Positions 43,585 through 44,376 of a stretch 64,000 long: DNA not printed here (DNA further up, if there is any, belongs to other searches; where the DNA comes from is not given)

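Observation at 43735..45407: NUDIX hydrolase translationally coupled (ATGA) to a prokaryotic pentameric ligand-gated ion-channel homolog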

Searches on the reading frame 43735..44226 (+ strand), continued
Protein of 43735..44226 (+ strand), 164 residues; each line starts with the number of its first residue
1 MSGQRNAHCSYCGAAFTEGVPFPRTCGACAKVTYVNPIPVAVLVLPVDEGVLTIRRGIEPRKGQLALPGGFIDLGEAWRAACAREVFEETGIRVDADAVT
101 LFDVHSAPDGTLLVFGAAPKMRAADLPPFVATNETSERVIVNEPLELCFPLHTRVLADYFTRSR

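Call 17: find_encoding_contigs(protein=P0129, flank=5000, max_places=3)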
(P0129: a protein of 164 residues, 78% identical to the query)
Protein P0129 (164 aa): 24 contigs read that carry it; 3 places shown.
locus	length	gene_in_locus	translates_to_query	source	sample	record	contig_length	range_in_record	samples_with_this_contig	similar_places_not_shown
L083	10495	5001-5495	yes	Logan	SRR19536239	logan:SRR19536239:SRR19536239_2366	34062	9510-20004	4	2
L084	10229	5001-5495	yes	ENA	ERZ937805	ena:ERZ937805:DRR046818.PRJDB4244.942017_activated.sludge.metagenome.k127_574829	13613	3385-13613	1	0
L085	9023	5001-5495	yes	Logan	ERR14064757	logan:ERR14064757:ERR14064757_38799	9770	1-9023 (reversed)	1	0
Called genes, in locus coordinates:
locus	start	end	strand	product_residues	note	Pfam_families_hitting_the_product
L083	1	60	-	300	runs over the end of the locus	PF00478:IMPDH, PF03060:NMO, PF01070:FMN_dh (weak)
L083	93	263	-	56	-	-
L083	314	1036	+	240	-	PF24741:AlkZ-rel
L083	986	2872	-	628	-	-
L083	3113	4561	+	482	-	PF02335:Cytochrom_C552 (weak)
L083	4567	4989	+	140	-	-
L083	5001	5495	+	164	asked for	PF00293:NUDIX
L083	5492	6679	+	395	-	-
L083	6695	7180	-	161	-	-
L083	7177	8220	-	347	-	-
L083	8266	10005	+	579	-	PF00664:ABC_membrane, PF00005:ABC_tran, PF02463:SMC_N (faint)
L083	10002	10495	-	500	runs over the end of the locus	-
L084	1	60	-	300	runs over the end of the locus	PF00478:IMPDH, PF03060:NMO, PF01070:FMN_dh (weak)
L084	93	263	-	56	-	-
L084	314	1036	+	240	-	PF24741:AlkZ-rel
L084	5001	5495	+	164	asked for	PF00293:NUDIX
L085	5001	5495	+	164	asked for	PF00293:NUDIX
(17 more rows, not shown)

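Call 18: find_related_loci(query=window:43735-44226:+, collection=metagenome_contigs, flank=4000)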
Query window:43735-44226:+ (164 aa) in metagenome_contigs; peptide patterns used: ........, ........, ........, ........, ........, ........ (x = any residue, [..] = any of these).
201 stretches matched a pattern; 39 encode a relative of the query (tblastn E <= 1e-3); 39 distinct loci.
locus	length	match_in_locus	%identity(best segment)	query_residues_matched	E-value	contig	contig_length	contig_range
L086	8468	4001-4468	59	5-160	1e-61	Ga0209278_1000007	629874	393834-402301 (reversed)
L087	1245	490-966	58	4-160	3e-64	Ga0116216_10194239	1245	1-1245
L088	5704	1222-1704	55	4-164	1e-59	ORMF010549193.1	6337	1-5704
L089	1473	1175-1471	81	1-99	2e-56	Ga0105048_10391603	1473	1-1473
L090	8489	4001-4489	52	1-163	1e-56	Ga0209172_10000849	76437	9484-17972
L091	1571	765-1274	37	1-162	3e-35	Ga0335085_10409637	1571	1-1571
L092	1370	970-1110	57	48-94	6e-12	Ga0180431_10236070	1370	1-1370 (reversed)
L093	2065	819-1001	43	44-103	1e-11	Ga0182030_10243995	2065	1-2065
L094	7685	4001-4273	36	4-94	2e-11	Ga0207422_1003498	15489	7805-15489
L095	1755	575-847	35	4-94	2e-11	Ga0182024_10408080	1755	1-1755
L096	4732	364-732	35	4-128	4e-11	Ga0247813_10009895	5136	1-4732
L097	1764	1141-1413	40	4-94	4e-11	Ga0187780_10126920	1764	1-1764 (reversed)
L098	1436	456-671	38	49-126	7e-11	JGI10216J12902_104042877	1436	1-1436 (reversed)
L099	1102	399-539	53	48-94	5e-11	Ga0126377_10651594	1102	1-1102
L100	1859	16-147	55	51-94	6e-11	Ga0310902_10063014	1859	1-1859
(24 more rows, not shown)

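Call 36: find_encoding_contigs(protein=P0151, flank=5000, max_places=2)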
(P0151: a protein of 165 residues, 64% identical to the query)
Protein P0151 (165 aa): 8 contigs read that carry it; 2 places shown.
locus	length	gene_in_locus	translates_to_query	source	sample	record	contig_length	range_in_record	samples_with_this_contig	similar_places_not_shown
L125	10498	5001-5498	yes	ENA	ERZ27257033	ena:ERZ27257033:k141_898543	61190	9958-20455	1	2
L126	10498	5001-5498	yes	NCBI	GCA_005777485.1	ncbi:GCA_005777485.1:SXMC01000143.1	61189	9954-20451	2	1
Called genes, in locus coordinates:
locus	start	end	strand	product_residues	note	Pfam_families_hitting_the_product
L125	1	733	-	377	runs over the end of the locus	PF13672:PP2C_2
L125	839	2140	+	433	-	PF18130:ATPgrasp_N (weak), PF13535:ATP-grasp_4, PF18603:LAL_C2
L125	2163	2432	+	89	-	PF01106:NifU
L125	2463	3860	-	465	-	PF04055:Radical_SAM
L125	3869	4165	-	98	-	-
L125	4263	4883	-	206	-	PF02798:GST_N, PF13417:GST_N_3, PF13409:GST_N_2, PF00043:GST_C (weak), PF13410:GST_C_2 (weak)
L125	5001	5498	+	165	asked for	PF00293:NUDIX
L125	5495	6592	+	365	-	PF13606:Ank_3 (faint), PF24521:Ank_KRIT1 (faint), PF13637:Ank_4 (faint), PF12796:Ank_2, PF13857:Ank_5 (weak), PF12796:Ank_2, PF13857:Ank_5, PF00023:Ank (weak)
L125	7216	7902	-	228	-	PF03167:UDG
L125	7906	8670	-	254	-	PF03883:H2O2_YaaD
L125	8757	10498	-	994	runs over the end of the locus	PF09136:Glucodextran_B (faint), PF19077:Big_13 (faint), PF17957:Big_7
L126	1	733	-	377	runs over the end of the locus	PF13672:PP2C_2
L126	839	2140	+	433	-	PF18130:ATPgrasp_N, PF13535:ATP-grasp_4, PF18603:LAL_C2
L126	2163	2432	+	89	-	PF01106:NifU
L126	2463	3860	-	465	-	PF04055:Radical_SAM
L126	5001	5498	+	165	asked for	PF00293:NUDIX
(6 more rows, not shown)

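Call 37: find_encoding_contigs(protein=P0153, flank=5000, max_places=2)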
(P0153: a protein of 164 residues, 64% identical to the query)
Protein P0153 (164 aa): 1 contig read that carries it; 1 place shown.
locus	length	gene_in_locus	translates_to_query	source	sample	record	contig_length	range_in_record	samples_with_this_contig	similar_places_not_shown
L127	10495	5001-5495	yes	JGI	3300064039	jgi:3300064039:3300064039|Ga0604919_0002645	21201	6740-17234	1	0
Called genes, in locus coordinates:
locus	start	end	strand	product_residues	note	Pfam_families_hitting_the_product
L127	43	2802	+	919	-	PF01411:tRNA-synt_2c, PF07973:tRNA_SAD, PF02272:DHHA1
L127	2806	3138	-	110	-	-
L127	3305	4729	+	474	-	-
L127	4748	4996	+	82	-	-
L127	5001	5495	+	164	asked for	PF00293:NUDIX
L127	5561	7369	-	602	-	PF01738:DLH (faint), PF12146:Hydrolase_4 (weak)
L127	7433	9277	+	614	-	PF05960:DUF885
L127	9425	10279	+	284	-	PF19864:Radical_SAM_N2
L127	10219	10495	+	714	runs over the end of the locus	PF04055:Radical_SAM, PF10105:DUF2344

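Call 38: find_encoding_contigs(protein=P0136, flank=5000, max_places=2)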
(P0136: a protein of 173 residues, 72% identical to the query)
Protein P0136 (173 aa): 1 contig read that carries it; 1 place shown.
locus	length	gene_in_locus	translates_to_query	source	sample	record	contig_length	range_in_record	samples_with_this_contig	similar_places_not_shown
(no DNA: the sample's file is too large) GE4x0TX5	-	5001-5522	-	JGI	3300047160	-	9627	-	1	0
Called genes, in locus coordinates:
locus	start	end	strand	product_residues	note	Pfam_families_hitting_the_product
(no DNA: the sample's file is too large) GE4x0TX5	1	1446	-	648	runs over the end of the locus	-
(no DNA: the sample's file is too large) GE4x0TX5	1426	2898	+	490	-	PF08450:SGL (faint), PF24684:Vgb_lyase (faint), PF01436:NHL (faint)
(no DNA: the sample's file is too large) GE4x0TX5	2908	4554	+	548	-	PF09699:Paired_CXXCH_1 (faint), PF14537:Cytochrom_c3_2 (faint), PF02335:Cytochrom_C552 (faint), PF13435:Cytochrome_C554 (faint), PF14522:Cytochrome_C7 (weak)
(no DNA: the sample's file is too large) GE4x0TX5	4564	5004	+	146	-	-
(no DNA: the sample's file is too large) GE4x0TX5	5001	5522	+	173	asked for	PF00293:NUDIX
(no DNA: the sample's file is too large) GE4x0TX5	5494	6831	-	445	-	-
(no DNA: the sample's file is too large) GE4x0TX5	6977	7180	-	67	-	?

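Call 40: search_solved_structures(query=window:43735-44226:+, max_evalue=0.001, show_alignments=2)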
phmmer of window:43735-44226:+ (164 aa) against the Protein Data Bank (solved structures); distinct sequences matched with E-value up to 0.001: 17.
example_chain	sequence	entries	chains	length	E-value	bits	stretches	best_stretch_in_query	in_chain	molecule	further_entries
3cng_A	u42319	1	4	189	2.3e-09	40.7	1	8-114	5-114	NUDIX hydrolase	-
5iw4_A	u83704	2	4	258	9e-08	35.5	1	6-95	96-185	NADH pyrophosphatase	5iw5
1vk6_A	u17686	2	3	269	1e-07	35.4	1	6-95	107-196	NADH pyrophosphatase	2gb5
5isy_A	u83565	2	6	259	2.4e-07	34.1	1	6-95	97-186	NADH pyrophosphatase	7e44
2yvm_A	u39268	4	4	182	2.9e-06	30.6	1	31-136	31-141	MutT/nudix family protein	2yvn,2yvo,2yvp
5gp0_E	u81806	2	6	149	5.8e-06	29.6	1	39-96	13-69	Nudix hydrolase 1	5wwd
6dby_A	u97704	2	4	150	5.9e-06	29.6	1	39-96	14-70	Nudix hydrolase 1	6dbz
6fl4_A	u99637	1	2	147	6e-06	29.6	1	39-96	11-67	Nudix hydrolase 1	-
2yyh_A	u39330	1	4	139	8e-06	29.2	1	50-109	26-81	8-OXO-dGTPase domain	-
2qjt_B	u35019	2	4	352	1.8e-05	28.1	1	38-97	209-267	Nicotinamide-nucleotide adenylyltransferase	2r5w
3exq_A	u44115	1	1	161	2.1e-05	27.8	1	34-95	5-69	NUDIX family hydrolase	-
5wy6_E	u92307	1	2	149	4e-05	26.9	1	39-96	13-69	Nudix hydrolase 1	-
3q1p_A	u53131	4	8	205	0.00013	25.3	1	59-104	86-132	Phosphohydrolase (MutT/nudix family protein)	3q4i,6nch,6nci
1nqy_A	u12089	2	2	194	0.00013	25.2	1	43-102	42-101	CoA pyrophosphatase (MutT/nudix family protein)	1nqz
3ees_A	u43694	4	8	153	0.00027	24.2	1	37-114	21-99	Probable pyrophosphohydrolase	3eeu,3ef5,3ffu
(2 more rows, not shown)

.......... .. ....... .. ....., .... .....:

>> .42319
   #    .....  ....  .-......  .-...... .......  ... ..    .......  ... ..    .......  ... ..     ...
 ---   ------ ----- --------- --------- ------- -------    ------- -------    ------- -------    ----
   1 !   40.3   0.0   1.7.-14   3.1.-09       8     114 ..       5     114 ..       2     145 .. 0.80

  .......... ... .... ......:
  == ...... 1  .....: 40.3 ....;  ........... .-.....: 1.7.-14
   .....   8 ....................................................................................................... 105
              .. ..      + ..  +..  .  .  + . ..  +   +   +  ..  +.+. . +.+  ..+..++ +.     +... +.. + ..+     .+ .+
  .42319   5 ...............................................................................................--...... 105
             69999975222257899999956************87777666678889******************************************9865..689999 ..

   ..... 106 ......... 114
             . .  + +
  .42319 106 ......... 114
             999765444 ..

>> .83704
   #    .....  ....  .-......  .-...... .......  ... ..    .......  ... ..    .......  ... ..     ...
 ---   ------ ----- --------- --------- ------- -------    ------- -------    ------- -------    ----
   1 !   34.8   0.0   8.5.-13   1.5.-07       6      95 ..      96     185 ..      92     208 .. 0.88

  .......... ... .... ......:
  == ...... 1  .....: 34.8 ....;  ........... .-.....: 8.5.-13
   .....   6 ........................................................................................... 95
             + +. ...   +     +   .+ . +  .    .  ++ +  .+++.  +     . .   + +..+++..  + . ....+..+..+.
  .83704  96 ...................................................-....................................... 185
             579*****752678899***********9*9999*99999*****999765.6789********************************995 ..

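Call 56: search_protein_families(library=padloc, proteins=[window:43735-44226:+], max_evalue=0.01)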
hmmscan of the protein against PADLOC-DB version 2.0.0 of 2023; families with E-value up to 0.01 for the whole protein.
window:43735-44226:+ (164 aa): 1 family
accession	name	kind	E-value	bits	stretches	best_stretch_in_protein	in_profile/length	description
PDLC04899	PDC-S07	-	3.8e-06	24.6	1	38-112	7-82/135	-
